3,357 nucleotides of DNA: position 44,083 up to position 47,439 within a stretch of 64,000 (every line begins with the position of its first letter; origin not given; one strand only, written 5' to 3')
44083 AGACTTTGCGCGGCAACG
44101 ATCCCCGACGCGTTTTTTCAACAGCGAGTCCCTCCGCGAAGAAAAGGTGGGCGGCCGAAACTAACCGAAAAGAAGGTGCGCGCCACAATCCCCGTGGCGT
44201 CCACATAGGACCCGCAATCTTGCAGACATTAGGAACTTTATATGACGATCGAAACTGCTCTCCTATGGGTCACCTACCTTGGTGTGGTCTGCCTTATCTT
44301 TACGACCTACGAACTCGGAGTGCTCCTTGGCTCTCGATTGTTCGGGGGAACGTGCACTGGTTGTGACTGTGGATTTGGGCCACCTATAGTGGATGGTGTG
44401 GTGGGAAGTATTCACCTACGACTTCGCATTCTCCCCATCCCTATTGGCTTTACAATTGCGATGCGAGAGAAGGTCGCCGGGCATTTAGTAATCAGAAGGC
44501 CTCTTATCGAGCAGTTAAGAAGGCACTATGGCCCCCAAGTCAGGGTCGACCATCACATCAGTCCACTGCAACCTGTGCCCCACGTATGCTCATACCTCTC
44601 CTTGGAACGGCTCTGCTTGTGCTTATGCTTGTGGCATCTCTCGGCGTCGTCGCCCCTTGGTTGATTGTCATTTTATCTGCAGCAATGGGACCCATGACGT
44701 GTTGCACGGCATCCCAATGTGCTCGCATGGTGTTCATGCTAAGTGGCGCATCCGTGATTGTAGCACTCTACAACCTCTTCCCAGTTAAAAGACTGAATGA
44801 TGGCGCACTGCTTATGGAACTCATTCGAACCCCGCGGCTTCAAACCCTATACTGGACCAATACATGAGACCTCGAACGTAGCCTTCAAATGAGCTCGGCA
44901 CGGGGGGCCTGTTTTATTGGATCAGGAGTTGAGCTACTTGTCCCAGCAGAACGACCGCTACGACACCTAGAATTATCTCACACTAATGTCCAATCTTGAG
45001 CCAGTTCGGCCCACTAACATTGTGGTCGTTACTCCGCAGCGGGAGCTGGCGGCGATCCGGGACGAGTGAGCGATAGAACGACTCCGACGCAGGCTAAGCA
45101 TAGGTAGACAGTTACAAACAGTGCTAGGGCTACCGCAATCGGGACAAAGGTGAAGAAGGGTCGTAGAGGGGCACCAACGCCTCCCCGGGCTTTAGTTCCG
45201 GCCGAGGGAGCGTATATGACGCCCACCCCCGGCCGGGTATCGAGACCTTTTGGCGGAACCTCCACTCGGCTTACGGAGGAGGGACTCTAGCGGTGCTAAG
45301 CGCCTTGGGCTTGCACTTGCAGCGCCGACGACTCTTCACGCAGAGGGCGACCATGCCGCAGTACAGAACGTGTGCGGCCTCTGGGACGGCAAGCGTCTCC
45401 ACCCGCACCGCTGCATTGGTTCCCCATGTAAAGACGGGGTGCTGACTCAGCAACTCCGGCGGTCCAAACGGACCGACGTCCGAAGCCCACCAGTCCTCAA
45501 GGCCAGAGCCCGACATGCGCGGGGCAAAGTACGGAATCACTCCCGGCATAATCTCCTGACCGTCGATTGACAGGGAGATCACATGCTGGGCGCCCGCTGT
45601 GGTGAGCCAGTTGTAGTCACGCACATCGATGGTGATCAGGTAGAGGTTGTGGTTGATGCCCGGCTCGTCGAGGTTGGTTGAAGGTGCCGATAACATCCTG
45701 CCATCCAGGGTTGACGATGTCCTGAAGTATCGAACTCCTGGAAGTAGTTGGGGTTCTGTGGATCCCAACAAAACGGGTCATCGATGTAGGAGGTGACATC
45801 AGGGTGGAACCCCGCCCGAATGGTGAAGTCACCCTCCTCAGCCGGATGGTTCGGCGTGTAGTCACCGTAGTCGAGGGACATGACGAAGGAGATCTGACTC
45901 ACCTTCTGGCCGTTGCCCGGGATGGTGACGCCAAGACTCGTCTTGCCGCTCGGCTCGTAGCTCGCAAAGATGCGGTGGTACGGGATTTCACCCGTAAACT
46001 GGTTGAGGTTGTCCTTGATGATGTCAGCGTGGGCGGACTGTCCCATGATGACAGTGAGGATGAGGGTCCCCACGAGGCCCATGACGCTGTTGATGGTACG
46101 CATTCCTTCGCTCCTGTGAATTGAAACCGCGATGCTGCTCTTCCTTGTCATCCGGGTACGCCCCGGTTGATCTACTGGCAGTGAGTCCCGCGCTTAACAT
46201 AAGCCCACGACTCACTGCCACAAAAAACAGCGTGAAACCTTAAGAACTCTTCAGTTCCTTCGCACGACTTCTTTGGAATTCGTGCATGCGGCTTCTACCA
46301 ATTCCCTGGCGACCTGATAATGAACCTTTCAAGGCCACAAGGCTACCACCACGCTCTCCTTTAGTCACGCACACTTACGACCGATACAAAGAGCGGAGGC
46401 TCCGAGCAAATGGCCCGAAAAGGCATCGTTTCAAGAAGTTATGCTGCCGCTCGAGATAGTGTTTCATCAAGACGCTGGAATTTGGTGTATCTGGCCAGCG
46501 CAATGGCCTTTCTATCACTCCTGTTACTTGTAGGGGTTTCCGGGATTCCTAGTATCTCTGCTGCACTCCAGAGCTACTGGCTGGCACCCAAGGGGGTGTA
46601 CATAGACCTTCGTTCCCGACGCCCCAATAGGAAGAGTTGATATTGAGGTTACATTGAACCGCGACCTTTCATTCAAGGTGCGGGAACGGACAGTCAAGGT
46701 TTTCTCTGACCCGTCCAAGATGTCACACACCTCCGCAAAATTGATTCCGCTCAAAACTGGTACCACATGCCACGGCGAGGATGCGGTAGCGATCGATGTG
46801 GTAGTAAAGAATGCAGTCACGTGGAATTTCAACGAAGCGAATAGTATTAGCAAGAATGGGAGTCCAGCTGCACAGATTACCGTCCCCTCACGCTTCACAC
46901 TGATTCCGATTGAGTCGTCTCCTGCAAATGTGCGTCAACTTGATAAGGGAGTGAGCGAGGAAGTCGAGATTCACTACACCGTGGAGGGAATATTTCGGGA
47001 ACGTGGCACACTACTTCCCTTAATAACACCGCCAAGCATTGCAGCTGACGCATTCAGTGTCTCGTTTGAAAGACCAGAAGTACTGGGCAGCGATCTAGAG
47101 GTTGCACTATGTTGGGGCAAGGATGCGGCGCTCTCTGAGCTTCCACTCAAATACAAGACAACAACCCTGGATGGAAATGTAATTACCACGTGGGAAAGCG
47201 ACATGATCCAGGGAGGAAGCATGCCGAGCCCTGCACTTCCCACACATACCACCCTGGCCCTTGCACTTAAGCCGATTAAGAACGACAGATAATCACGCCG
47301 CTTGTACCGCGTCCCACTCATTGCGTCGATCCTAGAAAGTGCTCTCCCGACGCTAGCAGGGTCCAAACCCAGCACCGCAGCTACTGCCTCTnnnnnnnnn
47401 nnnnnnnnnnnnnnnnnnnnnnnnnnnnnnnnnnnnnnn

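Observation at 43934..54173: Ten-kilobase tract of multiply frameshifted genes, including central-metabolism genes folP and pgi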

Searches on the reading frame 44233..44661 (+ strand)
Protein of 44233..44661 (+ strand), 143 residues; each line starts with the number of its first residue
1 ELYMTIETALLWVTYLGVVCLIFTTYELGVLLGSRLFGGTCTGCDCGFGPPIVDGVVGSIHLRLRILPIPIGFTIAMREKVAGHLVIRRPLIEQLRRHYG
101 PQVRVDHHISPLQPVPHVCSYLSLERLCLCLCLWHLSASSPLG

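Call 6: search_protein_families(library=pfam, proteins=[window:44233-44661:+], max_evalue=0.01)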
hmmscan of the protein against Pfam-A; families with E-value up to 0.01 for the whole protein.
window:44233-44661:+ (143 aa): 0 families

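Call 62: search_protein_families(library=pfam, proteins=[L095:2105-2986:-], max_evalue=0.001)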
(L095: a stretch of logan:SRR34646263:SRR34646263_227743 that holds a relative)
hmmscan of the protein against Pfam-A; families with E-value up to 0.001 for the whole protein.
L095:2105-2986:- (293 aa): 0 families

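Call 70: search_protein_families(library=pfam, proteins=[L095:1102-1968:+, L095:119-1105:+], max_evalue=1)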
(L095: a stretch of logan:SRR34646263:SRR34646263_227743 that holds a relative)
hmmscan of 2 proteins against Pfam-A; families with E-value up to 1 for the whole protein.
L095:1102-1968:+ (288 aa): 1 family
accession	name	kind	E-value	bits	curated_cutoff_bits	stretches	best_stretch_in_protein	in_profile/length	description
PF00809.28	Pterin_bind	-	2e-56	191.8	25.5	1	23-263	2-244/244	Pterin binding enzyme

L095:119-1105:+ (328 aa): 4 families
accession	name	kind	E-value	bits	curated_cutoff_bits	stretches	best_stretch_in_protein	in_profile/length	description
PF13602.12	ADH_zinc_N_2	-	1.4e-24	87.9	27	1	200-324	1-133/134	Zinc-binding dehydrogenase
PF08240.17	ADH_N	-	4.9e-21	75.4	23.5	1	39-127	3-103/104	Alcohol dehydrogenase GroES-like domain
PF00107.32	ADH_zinc_N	-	4e-16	59.6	31.8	1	169-253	1-88/129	Zinc-binding dehydrogenase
PF16884.10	ADH_N_2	-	0.23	11.8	31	1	19-52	11-44/108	N-terminal domain of oxidoreductase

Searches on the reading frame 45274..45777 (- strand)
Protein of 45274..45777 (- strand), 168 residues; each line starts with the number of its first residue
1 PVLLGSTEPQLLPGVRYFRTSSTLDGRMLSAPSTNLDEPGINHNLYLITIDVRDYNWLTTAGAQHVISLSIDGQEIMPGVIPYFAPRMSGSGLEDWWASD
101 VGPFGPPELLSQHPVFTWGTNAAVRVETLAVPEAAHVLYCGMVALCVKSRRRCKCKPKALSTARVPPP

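Call 6: search_protein_families(library=pfam, proteins=[window:45274-45777:-], max_evalue=0.01)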
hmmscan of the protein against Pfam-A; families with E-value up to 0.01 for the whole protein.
window:45274-45777:- (168 aa): 0 families

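Call 62: search_protein_families(library=pfam, proteins=[L095:2105-2986:-], max_evalue=0.001)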
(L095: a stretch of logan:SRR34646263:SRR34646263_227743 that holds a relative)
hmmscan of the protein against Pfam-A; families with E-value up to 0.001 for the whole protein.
L095:2105-2986:- (293 aa): 0 families

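Call 70: search_protein_families(library=pfam, proteins=[L095:1102-1968:+, L095:119-1105:+], max_evalue=1)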
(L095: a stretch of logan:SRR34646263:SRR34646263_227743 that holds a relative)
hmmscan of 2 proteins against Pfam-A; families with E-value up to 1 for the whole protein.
L095:1102-1968:+ (288 aa): 1 family
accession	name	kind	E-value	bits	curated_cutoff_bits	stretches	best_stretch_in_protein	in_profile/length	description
PF00809.28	Pterin_bind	-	2e-56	191.8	25.5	1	23-263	2-244/244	Pterin binding enzyme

L095:119-1105:+ (328 aa): 4 families
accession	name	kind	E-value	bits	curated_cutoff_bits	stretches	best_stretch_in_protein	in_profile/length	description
PF13602.12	ADH_zinc_N_2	-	1.4e-24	87.9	27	1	200-324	1-133/134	Zinc-binding dehydrogenase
PF08240.17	ADH_N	-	4.9e-21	75.4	23.5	1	39-127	3-103/104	Alcohol dehydrogenase GroES-like domain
PF00107.32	ADH_zinc_N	-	4e-16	59.6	31.8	1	169-253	1-88/129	Zinc-binding dehydrogenase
PF16884.10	ADH_N_2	-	0.23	11.8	31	1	19-52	11-44/108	N-terminal domain of oxidoreductase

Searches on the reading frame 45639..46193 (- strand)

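Call 6: search_protein_families(library=pfam, proteins=[window:45639-46193:-], max_evalue=0.01)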
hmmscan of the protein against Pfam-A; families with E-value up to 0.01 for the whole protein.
window:45639-46193:- (185 aa): 0 families

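Call 62: search_protein_families(library=pfam, proteins=[L095:2105-2986:-], max_evalue=0.001)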
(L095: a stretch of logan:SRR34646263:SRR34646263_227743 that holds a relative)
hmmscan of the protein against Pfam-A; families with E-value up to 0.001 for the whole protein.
L095:2105-2986:- (293 aa): 0 families

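Call 70: search_protein_families(library=pfam, proteins=[L095:1102-1968:+, L095:119-1105:+], max_evalue=1)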
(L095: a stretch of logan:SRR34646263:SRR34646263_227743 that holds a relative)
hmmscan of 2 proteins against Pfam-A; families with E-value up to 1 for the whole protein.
L095:1102-1968:+ (288 aa): 1 family
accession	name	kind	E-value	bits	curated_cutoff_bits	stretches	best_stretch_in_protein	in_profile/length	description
PF00809.28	Pterin_bind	-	2e-56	191.8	25.5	1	23-263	2-244/244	Pterin binding enzyme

L095:119-1105:+ (328 aa): 4 families
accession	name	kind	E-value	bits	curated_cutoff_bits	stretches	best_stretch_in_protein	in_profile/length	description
PF13602.12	ADH_zinc_N_2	-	1.4e-24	87.9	27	1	200-324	1-133/134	Zinc-binding dehydrogenase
PF08240.17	ADH_N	-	4.9e-21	75.4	23.5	1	39-127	3-103/104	Alcohol dehydrogenase GroES-like domain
PF00107.32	ADH_zinc_N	-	4e-16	59.6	31.8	1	169-253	1-88/129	Zinc-binding dehydrogenase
PF16884.10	ADH_N_2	-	0.23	11.8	31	1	19-52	11-44/108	N-terminal domain of oxidoreductase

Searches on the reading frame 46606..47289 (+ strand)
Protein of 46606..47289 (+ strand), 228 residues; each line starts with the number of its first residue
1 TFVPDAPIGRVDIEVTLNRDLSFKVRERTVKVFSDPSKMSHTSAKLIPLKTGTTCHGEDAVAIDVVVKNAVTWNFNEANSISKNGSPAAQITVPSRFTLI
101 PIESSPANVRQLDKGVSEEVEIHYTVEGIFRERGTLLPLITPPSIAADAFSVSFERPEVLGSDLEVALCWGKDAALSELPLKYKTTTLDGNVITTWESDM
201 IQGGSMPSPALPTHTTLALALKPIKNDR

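Call 6: search_protein_families(library=pfam, proteins=[window:46606-47289:+], max_evalue=0.01)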
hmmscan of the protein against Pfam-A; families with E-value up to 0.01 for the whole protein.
window:46606-47289:+ (228 aa): 0 families

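Call 36: find_encoding_contigs(protein=window:46654-47289:+, flank=10000, max_places=10)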
Protein seq(212 aa) (212 aa): no gene with exactly this product is on record in the collection.

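Call 37: find_encoding_contigs(protein=window:46720-47289:+, flank=10000, max_places=10)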
Protein seq(190 aa) (190 aa): no gene with exactly this product is on record in the collection.

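Call 62: search_protein_families(library=pfam, proteins=[L095:2105-2986:-], max_evalue=0.001)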
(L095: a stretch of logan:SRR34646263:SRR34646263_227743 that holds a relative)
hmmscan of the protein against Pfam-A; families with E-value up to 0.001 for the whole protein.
L095:2105-2986:- (293 aa): 0 families

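Call 70: search_protein_families(library=pfam, proteins=[L095:1102-1968:+, L095:119-1105:+], max_evalue=1)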
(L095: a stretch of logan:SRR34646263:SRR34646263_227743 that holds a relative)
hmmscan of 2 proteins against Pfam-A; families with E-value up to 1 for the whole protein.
L095:1102-1968:+ (288 aa): 1 family
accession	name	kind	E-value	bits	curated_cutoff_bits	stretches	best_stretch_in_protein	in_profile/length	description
PF00809.28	Pterin_bind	-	2e-56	191.8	25.5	1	23-263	2-244/244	Pterin binding enzyme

L095:119-1105:+ (328 aa): 4 families
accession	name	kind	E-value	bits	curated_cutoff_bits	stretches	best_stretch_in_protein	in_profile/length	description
PF13602.12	ADH_zinc_N_2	-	1.4e-24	87.9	27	1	200-324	1-133/134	Zinc-binding dehydrogenase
PF08240.17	ADH_N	-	4.9e-21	75.4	23.5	1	39-127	3-103/104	Alcohol dehydrogenase GroES-like domain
PF00107.32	ADH_zinc_N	-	4e-16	59.6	31.8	1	169-253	1-88/129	Zinc-binding dehydrogenase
PF16884.10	ADH_N_2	-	0.23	11.8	31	1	19-52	11-44/108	N-terminal domain of oxidoreductase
